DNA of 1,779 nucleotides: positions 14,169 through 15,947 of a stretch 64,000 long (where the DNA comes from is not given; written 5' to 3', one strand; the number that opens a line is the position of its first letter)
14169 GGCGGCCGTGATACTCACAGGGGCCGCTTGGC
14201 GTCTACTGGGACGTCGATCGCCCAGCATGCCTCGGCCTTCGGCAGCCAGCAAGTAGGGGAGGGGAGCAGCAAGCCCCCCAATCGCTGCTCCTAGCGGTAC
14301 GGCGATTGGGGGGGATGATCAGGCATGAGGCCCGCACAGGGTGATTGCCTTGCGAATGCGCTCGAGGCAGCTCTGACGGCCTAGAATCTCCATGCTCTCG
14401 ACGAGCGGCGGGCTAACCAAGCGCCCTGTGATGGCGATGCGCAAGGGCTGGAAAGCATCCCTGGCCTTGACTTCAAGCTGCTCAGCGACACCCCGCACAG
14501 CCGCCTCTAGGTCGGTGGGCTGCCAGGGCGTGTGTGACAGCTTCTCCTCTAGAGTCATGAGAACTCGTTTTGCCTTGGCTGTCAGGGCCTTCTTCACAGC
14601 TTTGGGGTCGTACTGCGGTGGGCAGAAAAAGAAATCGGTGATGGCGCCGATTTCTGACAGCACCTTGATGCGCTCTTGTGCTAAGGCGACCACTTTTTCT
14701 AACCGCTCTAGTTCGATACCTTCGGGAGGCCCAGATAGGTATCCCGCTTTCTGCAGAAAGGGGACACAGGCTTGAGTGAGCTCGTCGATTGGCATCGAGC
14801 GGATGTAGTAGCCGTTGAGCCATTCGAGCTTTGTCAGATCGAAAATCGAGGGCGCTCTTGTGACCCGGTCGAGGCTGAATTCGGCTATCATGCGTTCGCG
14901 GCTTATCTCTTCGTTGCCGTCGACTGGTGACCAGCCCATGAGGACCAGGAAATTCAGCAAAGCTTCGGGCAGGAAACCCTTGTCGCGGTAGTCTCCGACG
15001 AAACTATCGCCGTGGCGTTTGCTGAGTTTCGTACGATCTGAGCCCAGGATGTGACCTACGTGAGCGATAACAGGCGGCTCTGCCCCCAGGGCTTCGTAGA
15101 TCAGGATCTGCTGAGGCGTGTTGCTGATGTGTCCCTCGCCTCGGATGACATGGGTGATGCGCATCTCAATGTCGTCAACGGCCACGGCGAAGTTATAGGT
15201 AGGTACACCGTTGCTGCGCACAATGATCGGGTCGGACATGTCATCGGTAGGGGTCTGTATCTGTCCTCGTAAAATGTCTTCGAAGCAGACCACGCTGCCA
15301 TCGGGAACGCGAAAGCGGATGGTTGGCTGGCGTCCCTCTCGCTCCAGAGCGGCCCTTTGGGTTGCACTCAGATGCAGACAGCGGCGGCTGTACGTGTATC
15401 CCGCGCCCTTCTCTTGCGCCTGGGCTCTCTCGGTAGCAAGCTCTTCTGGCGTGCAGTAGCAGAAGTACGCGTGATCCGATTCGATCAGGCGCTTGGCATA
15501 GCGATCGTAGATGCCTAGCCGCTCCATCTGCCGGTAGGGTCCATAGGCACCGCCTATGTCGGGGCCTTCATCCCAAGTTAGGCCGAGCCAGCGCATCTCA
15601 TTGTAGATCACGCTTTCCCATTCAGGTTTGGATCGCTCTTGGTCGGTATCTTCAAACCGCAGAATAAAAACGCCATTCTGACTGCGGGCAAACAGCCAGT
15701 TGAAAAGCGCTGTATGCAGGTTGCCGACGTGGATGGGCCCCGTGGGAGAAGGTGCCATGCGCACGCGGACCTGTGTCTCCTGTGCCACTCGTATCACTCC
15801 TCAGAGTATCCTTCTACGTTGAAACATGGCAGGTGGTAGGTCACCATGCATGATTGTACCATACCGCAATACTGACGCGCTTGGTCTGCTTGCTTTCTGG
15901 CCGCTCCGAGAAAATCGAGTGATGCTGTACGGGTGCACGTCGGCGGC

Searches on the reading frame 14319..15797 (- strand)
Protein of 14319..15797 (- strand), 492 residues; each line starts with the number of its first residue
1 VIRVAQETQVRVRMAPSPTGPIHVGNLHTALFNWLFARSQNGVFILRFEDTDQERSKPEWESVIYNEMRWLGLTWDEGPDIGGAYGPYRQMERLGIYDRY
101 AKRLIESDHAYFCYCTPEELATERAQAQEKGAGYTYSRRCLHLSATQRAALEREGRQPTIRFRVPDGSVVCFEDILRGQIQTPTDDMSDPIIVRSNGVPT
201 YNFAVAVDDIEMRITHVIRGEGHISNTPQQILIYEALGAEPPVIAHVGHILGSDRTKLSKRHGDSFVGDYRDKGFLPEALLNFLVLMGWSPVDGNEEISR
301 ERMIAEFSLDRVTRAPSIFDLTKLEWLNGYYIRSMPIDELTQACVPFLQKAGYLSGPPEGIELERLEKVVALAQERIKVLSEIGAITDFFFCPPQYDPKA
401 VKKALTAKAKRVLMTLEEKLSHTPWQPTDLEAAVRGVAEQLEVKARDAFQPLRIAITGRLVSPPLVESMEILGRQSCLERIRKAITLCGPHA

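Call 10: search_protein_families(library=pfam, proteins=[window:14319-15797:-])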
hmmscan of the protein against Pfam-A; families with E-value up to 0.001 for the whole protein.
window:14319-15797:- (492 aa): 2 families
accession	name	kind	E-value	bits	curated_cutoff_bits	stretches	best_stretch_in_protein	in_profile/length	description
PF00749.27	tRNA-synt_1c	-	2.7e-101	339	23.4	1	9-326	1-314/314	tRNA synthetases class I (E and Q), catalytic domain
PF19269.4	Anticodon_2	-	3.1e-34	118.8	23.6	1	340-485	2-141/141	Anticodon binding domain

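Call 49: find_encoding_contigs(protein=window:14319-15788:-, flank=10000, max_places=10)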
Protein window:14319-15788:- (489 aa): 8 contigs read that carry it; 6 places shown.
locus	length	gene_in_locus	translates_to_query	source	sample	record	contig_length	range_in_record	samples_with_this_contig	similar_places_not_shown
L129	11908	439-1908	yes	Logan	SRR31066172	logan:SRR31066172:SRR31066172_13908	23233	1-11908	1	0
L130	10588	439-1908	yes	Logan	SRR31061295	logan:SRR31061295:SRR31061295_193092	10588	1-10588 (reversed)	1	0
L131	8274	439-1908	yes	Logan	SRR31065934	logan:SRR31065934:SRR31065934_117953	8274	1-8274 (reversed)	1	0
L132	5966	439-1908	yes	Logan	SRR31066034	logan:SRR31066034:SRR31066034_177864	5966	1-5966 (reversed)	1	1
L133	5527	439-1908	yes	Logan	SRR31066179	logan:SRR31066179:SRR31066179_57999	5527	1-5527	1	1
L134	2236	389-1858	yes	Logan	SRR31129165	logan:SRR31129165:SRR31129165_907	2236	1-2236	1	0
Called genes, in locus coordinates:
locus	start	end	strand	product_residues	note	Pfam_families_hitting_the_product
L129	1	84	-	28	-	?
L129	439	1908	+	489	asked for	PF00749:tRNA-synt_1c, PF19269:Anticodon_2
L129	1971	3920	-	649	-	-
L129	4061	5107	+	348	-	PF12715:Abhydrolase_7, PF05448:AXE1 (weak), PF01738:DLH (weak), PF22244:GCE_fung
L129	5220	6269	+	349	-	PF00180:Iso_dh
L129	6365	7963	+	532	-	PF00890:FAD_binding_2, PF01266:DAO, PF07992:Pyr_redox_2 (faint), PF02910:Succ_DH_flav_C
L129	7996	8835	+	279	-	PF02749:QRPTase_N, PF01729:QRPTase_C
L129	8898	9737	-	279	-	PF01063:Aminotran_4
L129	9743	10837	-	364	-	PF01694:Rhomboid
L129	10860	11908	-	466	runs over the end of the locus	PF19295:SufBD_N, PF01458:SUFBD_core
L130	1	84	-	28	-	?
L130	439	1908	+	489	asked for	PF00749:tRNA-synt_1c, PF19269:Anticodon_2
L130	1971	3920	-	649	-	-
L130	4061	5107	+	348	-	PF12715:Abhydrolase_7, PF05448:AXE1 (weak), PF01738:DLH (weak), PF22244:GCE_fung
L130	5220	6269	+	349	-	PF00180:Iso_dh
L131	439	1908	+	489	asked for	PF00749:tRNA-synt_1c, PF19269:Anticodon_2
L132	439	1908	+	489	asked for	PF00749:tRNA-synt_1c, PF19269:Anticodon_2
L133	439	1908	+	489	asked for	PF00749:tRNA-synt_1c, PF19269:Anticodon_2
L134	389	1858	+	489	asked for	PF00749:tRNA-synt_1c, PF19269:Anticodon_2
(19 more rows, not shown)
